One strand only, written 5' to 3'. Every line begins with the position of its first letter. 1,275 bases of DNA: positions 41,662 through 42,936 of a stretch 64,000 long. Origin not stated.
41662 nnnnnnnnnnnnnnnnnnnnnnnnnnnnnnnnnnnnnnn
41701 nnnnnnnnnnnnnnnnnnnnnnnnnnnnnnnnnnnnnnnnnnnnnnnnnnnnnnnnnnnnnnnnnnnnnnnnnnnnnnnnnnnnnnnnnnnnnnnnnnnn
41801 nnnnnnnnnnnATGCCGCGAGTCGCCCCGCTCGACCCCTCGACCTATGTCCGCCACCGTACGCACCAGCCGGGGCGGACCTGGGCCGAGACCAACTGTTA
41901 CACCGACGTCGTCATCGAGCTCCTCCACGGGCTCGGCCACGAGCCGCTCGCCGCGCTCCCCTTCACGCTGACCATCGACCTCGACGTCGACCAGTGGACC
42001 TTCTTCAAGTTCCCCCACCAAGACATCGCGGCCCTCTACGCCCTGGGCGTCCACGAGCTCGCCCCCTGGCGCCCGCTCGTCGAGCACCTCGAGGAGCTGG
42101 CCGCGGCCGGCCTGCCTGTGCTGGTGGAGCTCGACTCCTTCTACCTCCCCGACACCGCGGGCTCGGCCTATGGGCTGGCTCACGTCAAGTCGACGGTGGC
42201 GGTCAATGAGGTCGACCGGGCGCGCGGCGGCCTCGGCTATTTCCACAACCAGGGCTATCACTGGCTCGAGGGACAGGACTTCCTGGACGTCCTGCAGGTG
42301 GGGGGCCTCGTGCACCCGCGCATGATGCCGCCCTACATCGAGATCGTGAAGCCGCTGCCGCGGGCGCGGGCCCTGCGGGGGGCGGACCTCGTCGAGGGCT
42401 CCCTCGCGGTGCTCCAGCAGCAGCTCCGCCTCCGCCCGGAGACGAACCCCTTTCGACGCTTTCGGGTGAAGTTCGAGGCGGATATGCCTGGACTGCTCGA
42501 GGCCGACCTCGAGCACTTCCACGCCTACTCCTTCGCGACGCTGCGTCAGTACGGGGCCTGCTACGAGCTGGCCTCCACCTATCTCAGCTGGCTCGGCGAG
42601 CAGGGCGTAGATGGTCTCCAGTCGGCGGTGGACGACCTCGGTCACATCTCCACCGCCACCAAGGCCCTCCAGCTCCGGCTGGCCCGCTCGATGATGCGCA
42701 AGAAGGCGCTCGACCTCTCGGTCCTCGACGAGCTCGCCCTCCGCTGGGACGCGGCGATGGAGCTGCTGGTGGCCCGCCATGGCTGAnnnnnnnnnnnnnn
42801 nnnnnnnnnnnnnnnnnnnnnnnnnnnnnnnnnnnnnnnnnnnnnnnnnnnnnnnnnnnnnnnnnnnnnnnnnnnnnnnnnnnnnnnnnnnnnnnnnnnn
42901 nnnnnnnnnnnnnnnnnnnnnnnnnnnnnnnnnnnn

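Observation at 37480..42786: Carrier-protein aminoacylation cassette (aaRS-like ligase, ACP, ACAD-like flavoenzyme, DUF1839-like protein, tandem hydrolase) attached to a Wzx/Wzy polysaccharide locus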

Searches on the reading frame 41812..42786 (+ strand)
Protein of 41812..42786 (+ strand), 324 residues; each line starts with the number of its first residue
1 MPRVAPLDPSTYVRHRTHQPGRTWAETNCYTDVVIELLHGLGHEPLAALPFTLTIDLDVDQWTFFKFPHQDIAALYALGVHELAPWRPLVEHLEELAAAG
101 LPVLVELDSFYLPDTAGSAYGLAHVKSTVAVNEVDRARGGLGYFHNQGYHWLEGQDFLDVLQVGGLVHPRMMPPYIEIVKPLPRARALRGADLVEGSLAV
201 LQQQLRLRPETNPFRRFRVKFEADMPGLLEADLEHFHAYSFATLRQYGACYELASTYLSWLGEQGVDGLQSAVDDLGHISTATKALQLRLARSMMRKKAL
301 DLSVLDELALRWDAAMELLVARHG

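Call 5: search_protein_families(library=pfam, proteins=[window:41812-42786:+], max_evalue=0.01)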
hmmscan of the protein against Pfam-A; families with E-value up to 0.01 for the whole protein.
window:41812-42786:+ (324 aa): 1 family
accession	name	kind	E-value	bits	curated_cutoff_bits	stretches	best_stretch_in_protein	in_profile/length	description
PF08893.15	DUF1839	-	4.4e-105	351.8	22.5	1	9-319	2-311/313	Domain of unknown function (DUF1839)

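Call 6: search_protein_families(library=ncbifam, proteins=[window:41812-42786:+], max_evalue=0.01)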
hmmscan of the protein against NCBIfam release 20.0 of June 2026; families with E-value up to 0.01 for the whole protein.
window:41812-42786:+ (324 aa): 0 families

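Call 49: search_solved_structures(query=window:41812-42786:+, max_evalue=1, show_alignments=1)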
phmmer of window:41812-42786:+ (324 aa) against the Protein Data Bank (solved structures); distinct sequences matched with E-value up to 1: 0.

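Call 56: find_homologous_proteins(query=window:41812-42786:+, max_evalue=0.00001)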
Query window:41812-42786:+ (324 aa): 3084 proteins with E <= 0.00001 among 8000 candidates; the best 120 are listed.
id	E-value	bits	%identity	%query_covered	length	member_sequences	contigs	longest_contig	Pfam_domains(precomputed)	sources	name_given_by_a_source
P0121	1.8e-217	739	100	100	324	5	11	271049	PF08893.16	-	-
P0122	9.4e-155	533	70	100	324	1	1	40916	PF08893.16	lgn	-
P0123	1.0e-150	519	69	100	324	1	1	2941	PF08893.16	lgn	-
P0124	9.8e-150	516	69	100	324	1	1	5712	PF08893.16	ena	-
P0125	3.1e-147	508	69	100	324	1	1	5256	PF08893.16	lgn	-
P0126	7.0e-147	507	69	98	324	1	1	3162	PF08893.16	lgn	-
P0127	1.5e-143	496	68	100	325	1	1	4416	PF08893.16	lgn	-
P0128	6.9e-143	494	68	100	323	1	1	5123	PF08893.16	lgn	-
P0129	1.2e-142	493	67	100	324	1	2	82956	PF08893.16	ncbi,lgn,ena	-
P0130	1.8e-142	492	69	100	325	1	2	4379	PF08893.16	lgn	-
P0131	5.2e-142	491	67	98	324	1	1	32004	PF08893.16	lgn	-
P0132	2.1e-141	489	67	99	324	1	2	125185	PF08893.16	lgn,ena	-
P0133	3.0e-140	485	65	100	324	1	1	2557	PF08893.16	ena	-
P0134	3.6e-140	485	66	100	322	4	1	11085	PF08893.16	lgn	-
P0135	1.5e-139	483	66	100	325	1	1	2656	PF08893.16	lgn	-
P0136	1.7e-139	483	66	100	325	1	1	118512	PF08893.16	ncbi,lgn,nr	ncbi:MAG: DUF1839 family protein [Pseudomonadota bacterium]|nr:DUF1839 family protein [Pseudomonadot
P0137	1.8e-139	482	67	100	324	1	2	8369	PF08893.16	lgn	-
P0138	1.4e-138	480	67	100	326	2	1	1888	PF08893.16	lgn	-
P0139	6.9e-138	477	68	100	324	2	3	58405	PF08893.16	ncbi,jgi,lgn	jgi:hypothetical protein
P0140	3.1e-137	475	65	100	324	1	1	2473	PF08893.16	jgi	jgi:hypothetical protein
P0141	1.1e-136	473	66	100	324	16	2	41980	PF08893.16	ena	-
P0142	1.6e-136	473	64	98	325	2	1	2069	PF08893.16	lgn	-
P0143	5.9e-136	471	66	100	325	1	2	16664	PF08893.16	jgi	jgi:hypothetical protein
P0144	9.4e-136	470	66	100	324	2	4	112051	PF08893.16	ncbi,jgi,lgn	jgi:hypothetical protein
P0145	1.5e-135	470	64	100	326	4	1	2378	PF08893.16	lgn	-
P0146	1.8e-135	469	65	100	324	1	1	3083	PF08893.16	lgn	-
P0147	3.5e-135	468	65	98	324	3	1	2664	PF08893.16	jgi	jgi:hypothetical protein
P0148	3.9e-135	468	65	98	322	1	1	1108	PF08893.16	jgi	-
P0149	4.5e-135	468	64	100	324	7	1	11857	PF08893.16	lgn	-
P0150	5.4e-135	468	66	100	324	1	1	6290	PF08893.16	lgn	-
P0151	1.2e-134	467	66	97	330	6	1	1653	PF08893.16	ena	-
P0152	2.1e-134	466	64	100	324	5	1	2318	PF08893.16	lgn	-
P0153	5.6e-134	464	62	100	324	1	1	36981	PF08893.16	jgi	jgi:hypothetical protein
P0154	9.4e-134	464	63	100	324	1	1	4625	PF08893.16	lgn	-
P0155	1.3e-133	463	63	98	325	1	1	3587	PF08893.16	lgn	-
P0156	1.8e-133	463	64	99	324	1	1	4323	PF08893.16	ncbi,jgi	ncbi:MAG: hypothetical protein ACI8S6_004483 [Myxococcota bacterium]|jgi:hypothetical protein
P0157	2.3e-133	462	63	98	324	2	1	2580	PF08893.16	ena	-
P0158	4.3e-133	462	64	100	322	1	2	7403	PF08893.16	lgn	-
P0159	6.2e-133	461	63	99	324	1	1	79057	PF08893.16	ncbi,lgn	-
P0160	1.1e-132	460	64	100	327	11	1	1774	PF08893.16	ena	-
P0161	2.7e-132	459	65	100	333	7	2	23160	PF08893.16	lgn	-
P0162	5.8e-132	458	63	100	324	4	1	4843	PF08893.16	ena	-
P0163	9.9e-132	457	62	100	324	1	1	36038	PF08893.16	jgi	jgi:hypothetical protein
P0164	1.1e-131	457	65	100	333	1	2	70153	PF08893.16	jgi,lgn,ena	-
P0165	1.6e-131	456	64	99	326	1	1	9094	PF08893.16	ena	-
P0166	2.3e-131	456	63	100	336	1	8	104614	PF08893.16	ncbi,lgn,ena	-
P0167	2.6e-131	456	64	100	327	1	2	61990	PF08893.16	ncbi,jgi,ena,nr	ncbi:MAG TPA: DUF1839 family protein [Holophagaceae bacterium]|jgi:hypothetical protein|nr:DUF1839 f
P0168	3.1e-131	455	65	97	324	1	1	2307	PF08893.16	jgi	jgi:hypothetical protein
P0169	3.4e-131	455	62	100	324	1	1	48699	PF08893.16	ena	-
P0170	4.0e-131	455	63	99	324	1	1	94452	PF08893.16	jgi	jgi:hypothetical protein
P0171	5.5e-131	455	62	100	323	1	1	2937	PF08893.16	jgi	jgi:hypothetical protein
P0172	5.9e-131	455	64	100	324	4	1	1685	PF08893.16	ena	-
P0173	8.3e-131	454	64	98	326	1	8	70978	PF08893.16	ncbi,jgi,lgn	jgi:hypothetical protein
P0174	8.9e-131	454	63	99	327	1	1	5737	PF08893.16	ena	-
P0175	1.1e-130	454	62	100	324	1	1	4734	PF08893.16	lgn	-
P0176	1.1e-130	454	64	99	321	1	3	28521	PF08893.16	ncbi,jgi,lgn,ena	-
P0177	1.9e-130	453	64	100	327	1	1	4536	PF08893.16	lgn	-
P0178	2.2e-130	453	62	100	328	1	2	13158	PF08893.16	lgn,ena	-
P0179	5.5e-130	451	64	100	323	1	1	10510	PF08893.16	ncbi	-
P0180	6.2e-130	451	61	100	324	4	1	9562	PF08893.16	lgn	-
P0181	6.6e-130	451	63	100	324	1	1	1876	PF08893.16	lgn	-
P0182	1.0e-129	450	63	98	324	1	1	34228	PF08893.16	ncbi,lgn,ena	-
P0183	1.1e-129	450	64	99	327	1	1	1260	PF08893.16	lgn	-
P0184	3.5e-129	449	62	100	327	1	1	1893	PF08893.16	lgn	-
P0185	3.7e-129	449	62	100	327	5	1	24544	PF08893.16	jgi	jgi:hypothetical protein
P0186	4.1e-129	448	65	100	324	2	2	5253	PF08893.16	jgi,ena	-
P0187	5.7e-129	448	62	100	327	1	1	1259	PF08893.16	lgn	-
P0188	6.7e-129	448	62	100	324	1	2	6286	PF08893.16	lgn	-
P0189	8.5e-129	447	62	100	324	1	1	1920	PF08893.16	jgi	jgi:hypothetical protein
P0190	1.1e-128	447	62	99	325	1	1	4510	PF08893.16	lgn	-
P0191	1.5e-128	447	64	100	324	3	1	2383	PF08893.16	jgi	-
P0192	1.7e-128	446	62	99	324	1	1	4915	PF08893.16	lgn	-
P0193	1.8e-128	446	60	100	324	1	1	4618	PF08893.16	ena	-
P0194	2.3e-128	446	64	100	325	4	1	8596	PF08893.16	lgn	-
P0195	2.5e-128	446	63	99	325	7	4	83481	PF08893.16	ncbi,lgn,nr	ncbi:MAG: DUF1839 family protein [Acidobacteria bacterium]|nr:DUF1839 family protein [Acidobacteriot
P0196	2.6e-128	446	63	98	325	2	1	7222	PF08893.16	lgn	-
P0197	2.7e-128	446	62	99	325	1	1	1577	PF08893.16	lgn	-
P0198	4.0e-128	445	63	99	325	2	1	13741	PF08893.16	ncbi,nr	ncbi:MAG TPA: DUF1839 family protein [Holophagaceae bacterium]|nr:DUF1839 family protein [Holophagac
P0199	4.2e-128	445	63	98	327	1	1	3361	PF08893.16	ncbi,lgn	-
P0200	5.5e-128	445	62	100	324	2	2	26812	PF08893.16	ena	-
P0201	7.1e-128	444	62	100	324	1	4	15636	PF08893.16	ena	-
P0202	8.2e-128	444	62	100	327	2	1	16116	PF08893.16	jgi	jgi:hypothetical protein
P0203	9.9e-128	444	61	100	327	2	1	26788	PF08893.16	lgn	-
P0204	1.3e-127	444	60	99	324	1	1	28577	PF08893.16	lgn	-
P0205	1.8e-127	443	63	98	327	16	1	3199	PF08893.16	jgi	-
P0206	3.4e-127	442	61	98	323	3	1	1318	PF08893.16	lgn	-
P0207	4.2e-127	442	62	100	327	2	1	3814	PF08893.16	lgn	-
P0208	6.2e-127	441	63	98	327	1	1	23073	PF08893.16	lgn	-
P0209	6.3e-127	441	63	100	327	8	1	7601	PF08893.16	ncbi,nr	ncbi:MAG TPA: DUF1839 family protein [Holophagaceae bacterium]|nr:DUF1839 family protein [Holophagac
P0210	1.2e-126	440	62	99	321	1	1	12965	PF08893.16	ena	-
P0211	1.3e-126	440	61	100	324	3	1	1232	PF08893.16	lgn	-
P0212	1.9e-126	440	62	98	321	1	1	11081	PF08893.16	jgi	jgi:hypothetical protein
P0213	2.0e-126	440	60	99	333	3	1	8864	PF08893.16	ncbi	-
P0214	2.1e-126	440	61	100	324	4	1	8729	PF08893.16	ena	-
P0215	2.5e-126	439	62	99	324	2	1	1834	PF08893.16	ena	-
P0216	2.5e-126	439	61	100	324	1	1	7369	PF08893.16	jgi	jgi:hypothetical protein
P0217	2.7e-126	439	63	99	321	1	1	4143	PF08893.16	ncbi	-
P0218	2.7e-126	439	62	100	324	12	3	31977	PF08893.16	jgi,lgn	-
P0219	3.0e-126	439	61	100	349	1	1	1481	PF08893.16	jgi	jgi:hypothetical protein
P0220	6.1e-126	438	60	99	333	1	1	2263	PF08893.16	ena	-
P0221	7.1e-126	438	62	97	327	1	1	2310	PF08893.16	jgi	jgi:hypothetical protein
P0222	9.0e-126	437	61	100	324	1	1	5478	PF08893.16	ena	-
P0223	9.4e-126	437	60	100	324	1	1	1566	PF08893.16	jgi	-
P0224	1.2e-125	437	62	100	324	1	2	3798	PF08893.16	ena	-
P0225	1.3e-125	437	62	100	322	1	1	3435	PF08893.16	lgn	-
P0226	1.5e-125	437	62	100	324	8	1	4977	PF08893.16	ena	-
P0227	1.7e-125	437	60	100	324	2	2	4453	PF08893.16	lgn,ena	-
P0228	3.3e-125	436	60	100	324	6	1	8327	PF08893.16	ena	-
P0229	4.3e-125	435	59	100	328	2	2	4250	PF08893.16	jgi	jgi:hypothetical protein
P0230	4.6e-125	435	62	100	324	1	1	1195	PF08893.16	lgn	-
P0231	6.0e-125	435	62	100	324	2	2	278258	PF08893.16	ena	-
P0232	7.4e-125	434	60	100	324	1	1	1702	PF08893.16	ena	-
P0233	8.3e-125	434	61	100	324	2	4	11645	PF08893.16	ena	-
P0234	1.0e-124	434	61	99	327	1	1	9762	PF08893.16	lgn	-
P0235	1.2e-124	434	62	98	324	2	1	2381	PF08893.16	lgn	-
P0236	1.3e-124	434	63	99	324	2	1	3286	PF08893.16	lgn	-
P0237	1.6e-124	433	60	100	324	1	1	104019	PF08893.16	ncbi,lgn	-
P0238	2.0e-124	433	60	100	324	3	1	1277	PF08893.16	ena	-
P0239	4.4e-124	432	59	99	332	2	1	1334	PF08893.16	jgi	jgi:hypothetical protein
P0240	5.2e-124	432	60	100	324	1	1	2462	PF08893.16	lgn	-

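Call 63: predict_structure(alignment_id=A3)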
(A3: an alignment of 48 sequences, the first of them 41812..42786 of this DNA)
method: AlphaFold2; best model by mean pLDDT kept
length: 324 residues; sequences in the alignment: 48
mean_pLDDT: 93.2   pTM: 0.90
mean pLDDT of the five models: 93.2, 91.5, 90.4, 90.3, 89.2
residues with pLDDT >= 90: 264; 70-90: 57; 50-70: 3; < 50: 0
segments of 3 or more residues with pLDDT < 50: none
pLDDT, mean of each block of 10 residues (from residue 1): 83 89 82 94 97 91 90 98 91 93 93 90 91 92 92 94 82 86 97 98 95 96 97 94 93 97 97 98 97 96 98 98 92
secondary structure, 60 per line:
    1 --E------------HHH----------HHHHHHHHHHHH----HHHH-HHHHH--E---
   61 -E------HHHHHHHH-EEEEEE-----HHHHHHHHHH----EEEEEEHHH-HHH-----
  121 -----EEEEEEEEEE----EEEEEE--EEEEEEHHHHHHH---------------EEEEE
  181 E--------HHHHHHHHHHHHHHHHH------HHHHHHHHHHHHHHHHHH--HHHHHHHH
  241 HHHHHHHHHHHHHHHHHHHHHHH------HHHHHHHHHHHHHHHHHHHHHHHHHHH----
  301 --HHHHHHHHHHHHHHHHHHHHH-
elements in order: H29-40 H45-48 H50-54 H69-76 E78-83 H89-98 E103-108 E126-135 E140-145 E148-153 H154-160 E176-181 H190-206 H213-230 H233-263 H270-296 H303-323

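Call 66: fold_search(model_id=the predicted structure, library=pdb)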
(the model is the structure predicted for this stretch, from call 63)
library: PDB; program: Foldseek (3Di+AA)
matches with E <= 10: 351; with E <= 0.001: 15
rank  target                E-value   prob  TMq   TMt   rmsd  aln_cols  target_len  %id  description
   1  8gs1_B                8.0e-08  1.00  0.63  0.62   5.5       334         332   16  Crystal structure of AziU2-U3 complex from Streptomyces sahachiroi NRRL2485 (released 2023-09-06)
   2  7wuw_C                1.1e-07  1.00  0.63  0.62   5.4       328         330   16  Crystal structure of AziU3/U2 from Streptomyces sahachiroi (released 2022-09-07)
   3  8gs1_D                2.2e-07  1.00  0.62  0.60   5.8       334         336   16  Crystal structure of AziU2-U3 complex from Streptomyces sahachiroi NRRL2485 (released 2023-09-06)
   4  9qvp_A                3.5e-06  1.00  0.56  0.59   6.5       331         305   10  Crystal structure of the CtaG_H128A variant from Ruminiclostridium cellulolyticum (P2(1)2(1)2(1)-medium) (released 2025-10-01)
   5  9qvo                  8.4e-06  1.00  0.54  0.57   6.8       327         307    9  Crystal structure of the CtaG_H128A variant from Ruminiclostridium cellulolyticum (P2(1)-small) (released 2025-10-01)
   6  9qvk                  1.3e-05  1.00  0.56  0.58   6.5       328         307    9  Crystal structure of the CtaG_C11A variant from Ruminiclostridium cellulolyticum (P2(1)-small) (released 2025-10-01)
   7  9qvq_B                1.6e-05  1.00  0.57  0.60   6.5       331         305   11  Crystal structure of the CtaG_H128A variant from Ruminiclostridium cellulolyticum in complex with PHBA (P2(1)-medium) (released 2025-10-01)
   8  7yn1_A                1.8e-05  1.00  0.56  0.53   6.6       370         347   15  Crystal structure of selenomethionine labeled CcbD (released 2023-08-02)
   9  9qvs                  2.0e-05  1.00  0.57  0.59   6.5       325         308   10  Crystal structure of the CtaG_D144N variant from Ruminiclostridium cellulolyticum (P2(1)-small) (released 2025-10-01)
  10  9quz                  3.0e-05  1.00  0.55  0.57   6.5       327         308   11  Crystal structure of CtaG from Ruminiclostridium cellulolyticum (P2(1)-small) (released 2025-10-01)
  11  9qvj_A                3.1e-05  1.00  0.56  0.58   6.7       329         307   10  Crystal structure of CtaG from Ruminiclostridium cellulolyticum (P2(1)-medium) (released 2025-10-01)
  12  7yn1_B                6.0e-05  1.00  0.55  0.52   6.7       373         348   17  Crystal structure of selenomethionine labeled CcbD (released 2023-08-02)
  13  9qvl                  7.0e-05  1.00  0.53  0.54   7.2       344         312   10  Crystal structure of the CtaG_C11A variant from Ruminiclostridium cellulolyticum (P2(1)2(1)2(1)-small) (released 2025-10-01)
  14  9dks_A                8.6e-05  1.00  0.58  0.55   6.2       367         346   15  Crystal structure of CcbD C19S mutant complexed with single PCP domain of CcbZ (released 2025-09-17)
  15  7yn2_A                1.6e-04  1.00  0.54  0.51   8.1       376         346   15  Crystal structure of CcbD with methylthiolincosamide (released 2023-08-02)
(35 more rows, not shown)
